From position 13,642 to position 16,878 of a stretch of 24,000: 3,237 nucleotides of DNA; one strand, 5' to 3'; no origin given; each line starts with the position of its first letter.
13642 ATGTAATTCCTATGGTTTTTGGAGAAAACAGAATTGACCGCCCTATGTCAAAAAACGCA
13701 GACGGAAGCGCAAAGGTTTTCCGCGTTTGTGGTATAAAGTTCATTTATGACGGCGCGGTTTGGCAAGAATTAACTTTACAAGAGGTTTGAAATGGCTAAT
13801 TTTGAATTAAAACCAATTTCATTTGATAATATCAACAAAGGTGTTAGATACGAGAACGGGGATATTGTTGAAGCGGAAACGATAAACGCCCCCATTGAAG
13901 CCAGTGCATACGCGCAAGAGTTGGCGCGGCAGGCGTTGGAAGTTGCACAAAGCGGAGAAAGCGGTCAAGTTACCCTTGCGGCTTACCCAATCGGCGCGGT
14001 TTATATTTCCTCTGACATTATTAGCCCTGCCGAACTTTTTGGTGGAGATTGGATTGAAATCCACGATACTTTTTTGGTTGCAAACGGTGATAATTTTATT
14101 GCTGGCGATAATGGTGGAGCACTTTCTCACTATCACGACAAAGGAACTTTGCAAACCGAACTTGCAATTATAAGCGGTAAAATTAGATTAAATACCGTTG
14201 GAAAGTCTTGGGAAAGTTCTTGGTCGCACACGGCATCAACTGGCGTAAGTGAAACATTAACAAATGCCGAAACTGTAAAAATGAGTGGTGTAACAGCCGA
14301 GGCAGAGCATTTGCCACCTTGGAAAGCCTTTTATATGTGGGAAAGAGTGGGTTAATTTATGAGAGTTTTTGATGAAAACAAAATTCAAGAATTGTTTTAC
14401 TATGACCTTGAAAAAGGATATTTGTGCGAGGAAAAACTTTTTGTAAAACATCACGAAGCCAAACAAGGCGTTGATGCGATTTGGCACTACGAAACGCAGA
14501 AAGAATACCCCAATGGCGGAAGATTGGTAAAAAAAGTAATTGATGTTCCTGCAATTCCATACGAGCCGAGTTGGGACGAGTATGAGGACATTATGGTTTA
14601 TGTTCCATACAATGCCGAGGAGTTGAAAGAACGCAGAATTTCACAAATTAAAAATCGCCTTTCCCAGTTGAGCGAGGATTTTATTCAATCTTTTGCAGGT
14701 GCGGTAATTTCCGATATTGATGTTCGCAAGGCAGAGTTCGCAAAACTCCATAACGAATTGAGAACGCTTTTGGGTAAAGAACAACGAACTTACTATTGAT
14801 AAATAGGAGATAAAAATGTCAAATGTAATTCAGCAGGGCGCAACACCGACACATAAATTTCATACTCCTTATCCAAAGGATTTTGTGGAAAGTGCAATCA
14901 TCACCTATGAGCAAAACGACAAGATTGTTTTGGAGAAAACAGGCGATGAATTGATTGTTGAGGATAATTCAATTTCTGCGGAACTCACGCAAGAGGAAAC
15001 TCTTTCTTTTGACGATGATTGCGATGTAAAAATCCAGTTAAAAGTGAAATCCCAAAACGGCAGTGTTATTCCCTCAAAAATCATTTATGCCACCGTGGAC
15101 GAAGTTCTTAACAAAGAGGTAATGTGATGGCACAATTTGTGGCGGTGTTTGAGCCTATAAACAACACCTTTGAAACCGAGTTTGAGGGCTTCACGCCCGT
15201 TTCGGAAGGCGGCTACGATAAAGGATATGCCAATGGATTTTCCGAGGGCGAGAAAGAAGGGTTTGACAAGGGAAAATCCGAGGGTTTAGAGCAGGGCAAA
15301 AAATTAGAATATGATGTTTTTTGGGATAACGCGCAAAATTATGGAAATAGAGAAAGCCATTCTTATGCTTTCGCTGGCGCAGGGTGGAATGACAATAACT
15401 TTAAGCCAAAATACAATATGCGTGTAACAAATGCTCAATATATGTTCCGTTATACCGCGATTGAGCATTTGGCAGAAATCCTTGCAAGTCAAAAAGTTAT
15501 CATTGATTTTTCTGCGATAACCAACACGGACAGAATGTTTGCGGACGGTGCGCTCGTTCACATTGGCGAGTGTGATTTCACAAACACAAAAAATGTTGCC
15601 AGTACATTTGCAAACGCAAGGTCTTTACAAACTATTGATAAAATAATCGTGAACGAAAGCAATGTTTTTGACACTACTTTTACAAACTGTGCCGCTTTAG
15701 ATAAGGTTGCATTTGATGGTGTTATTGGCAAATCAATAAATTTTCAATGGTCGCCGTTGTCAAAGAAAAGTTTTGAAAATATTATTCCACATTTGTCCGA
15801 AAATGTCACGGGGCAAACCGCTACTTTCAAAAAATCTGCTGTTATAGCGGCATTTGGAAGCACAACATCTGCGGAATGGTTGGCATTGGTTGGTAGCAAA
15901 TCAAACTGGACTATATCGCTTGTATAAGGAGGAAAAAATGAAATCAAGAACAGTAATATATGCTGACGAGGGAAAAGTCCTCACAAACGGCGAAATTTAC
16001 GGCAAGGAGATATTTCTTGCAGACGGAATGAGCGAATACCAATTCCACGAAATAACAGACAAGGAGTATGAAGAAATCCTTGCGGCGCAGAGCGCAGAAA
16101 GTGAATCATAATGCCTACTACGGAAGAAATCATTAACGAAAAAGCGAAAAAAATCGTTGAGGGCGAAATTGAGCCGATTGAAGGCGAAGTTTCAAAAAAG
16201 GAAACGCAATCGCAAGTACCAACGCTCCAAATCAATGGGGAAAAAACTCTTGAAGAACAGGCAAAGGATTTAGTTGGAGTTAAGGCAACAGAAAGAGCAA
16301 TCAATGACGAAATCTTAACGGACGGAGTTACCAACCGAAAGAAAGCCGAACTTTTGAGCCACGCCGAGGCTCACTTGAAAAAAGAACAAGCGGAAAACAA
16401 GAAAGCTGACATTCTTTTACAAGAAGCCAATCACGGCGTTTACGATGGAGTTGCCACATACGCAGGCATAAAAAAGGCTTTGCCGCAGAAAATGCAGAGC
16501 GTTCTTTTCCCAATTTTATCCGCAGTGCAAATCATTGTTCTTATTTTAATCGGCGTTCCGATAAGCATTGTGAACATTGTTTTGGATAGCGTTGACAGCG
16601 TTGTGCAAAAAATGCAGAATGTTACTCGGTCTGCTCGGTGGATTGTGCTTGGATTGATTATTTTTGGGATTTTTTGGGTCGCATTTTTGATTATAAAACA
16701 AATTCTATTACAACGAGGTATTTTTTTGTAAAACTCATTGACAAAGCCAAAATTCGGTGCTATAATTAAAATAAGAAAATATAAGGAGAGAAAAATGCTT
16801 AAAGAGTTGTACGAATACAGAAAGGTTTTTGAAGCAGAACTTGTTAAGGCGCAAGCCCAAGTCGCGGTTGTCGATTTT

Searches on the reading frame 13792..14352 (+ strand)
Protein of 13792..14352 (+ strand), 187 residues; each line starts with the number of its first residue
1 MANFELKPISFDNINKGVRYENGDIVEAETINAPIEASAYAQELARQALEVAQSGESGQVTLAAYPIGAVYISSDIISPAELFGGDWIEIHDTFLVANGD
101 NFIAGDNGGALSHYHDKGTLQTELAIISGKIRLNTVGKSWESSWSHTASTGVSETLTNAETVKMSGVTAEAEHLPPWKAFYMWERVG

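Call 44: search_protein_families(library=phrogs, proteins=[window:13792-14352:+], max_evalue=0.001)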
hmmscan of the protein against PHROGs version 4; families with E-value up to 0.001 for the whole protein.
window:13792-14352:+ (187 aa): 1 family
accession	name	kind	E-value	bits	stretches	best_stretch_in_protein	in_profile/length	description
phrog_6465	-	tail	6.5e-07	30.2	1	59-110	113-179/281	tail protein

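Call 47: search_protein_families(library=pfam, proteins=[window:13792-14352:+], max_evalue=1)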
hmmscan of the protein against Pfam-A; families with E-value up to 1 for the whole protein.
window:13792-14352:+ (187 aa): 1 family
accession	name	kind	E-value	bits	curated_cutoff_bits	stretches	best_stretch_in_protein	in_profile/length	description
PF21939.1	Gp10_C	-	1.7e-05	26.2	27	1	64-186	5-139/139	Baseplate structural protein Gp10, C-terminal domain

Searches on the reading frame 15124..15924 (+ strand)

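Call 6: search_protein_families(library=phrogs, proteins=[window:15124-15924:+], max_evalue=0.01)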
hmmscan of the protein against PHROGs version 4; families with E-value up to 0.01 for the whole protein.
window:15124-15924:+ (267 aa): 1 family
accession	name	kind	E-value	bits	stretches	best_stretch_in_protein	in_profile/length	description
phrog_4785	-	unknown function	0.0023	19.4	1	30-61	46-77/94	-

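Call 47: search_protein_families(library=pfam, proteins=[window:15124-15924:+], max_evalue=1)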
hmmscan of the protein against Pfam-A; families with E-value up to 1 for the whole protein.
window:15124-15924:+ (267 aa): 2 families
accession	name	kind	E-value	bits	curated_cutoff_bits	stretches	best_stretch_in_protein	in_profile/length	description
PF09811.14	Yae1_N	-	0.039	14.1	27.5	1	30-56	1-27/39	Essential protein Yae1, N terminal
PF14213.11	DUF4325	-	0.099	12.8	23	0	118-143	8-37/64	STAS-like domain of unknown function (DUF4325)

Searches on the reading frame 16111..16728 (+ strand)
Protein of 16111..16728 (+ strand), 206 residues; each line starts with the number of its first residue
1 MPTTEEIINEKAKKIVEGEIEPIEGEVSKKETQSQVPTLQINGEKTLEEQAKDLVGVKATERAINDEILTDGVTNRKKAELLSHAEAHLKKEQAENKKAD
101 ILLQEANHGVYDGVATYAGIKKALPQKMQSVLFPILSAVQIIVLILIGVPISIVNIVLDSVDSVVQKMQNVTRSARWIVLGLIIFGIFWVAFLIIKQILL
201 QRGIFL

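Call 6: search_protein_families(library=phrogs, proteins=[window:16111-16728:+], max_evalue=0.01)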
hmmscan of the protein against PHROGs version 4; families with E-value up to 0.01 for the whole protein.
window:16111-16728:+ (206 aa): 0 families

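Call 47: search_protein_families(library=pfam, proteins=[window:16111-16728:+], max_evalue=1)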
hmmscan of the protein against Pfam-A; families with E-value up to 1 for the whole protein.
window:16111-16728:+ (206 aa): 5 families
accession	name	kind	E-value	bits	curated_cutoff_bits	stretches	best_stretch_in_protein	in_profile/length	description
PF20990.2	DUF2207_C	-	0.00047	20.4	33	1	18-199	42-189/247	Predicted membrane protein (DUF2207) C-terminal domain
PF10233.14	Cg6151-P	-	0.011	16.4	29.2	1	117-199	11-97/113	Uncharacterized conserved protein CG6151-P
PF13652.11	QSregVF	-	0.071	13.6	23.8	1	44-93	9-58/112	Putative quorum-sensing-regulated virulence factor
PF11208.13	DUF2992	-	0.34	11.6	23.8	1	11-99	23-109/132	Protein of unknown function (DUF2992)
PF18895.5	T4SS_pilin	-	0.5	10.9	26.6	0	134-190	11-66/71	Type IV secretion system pilin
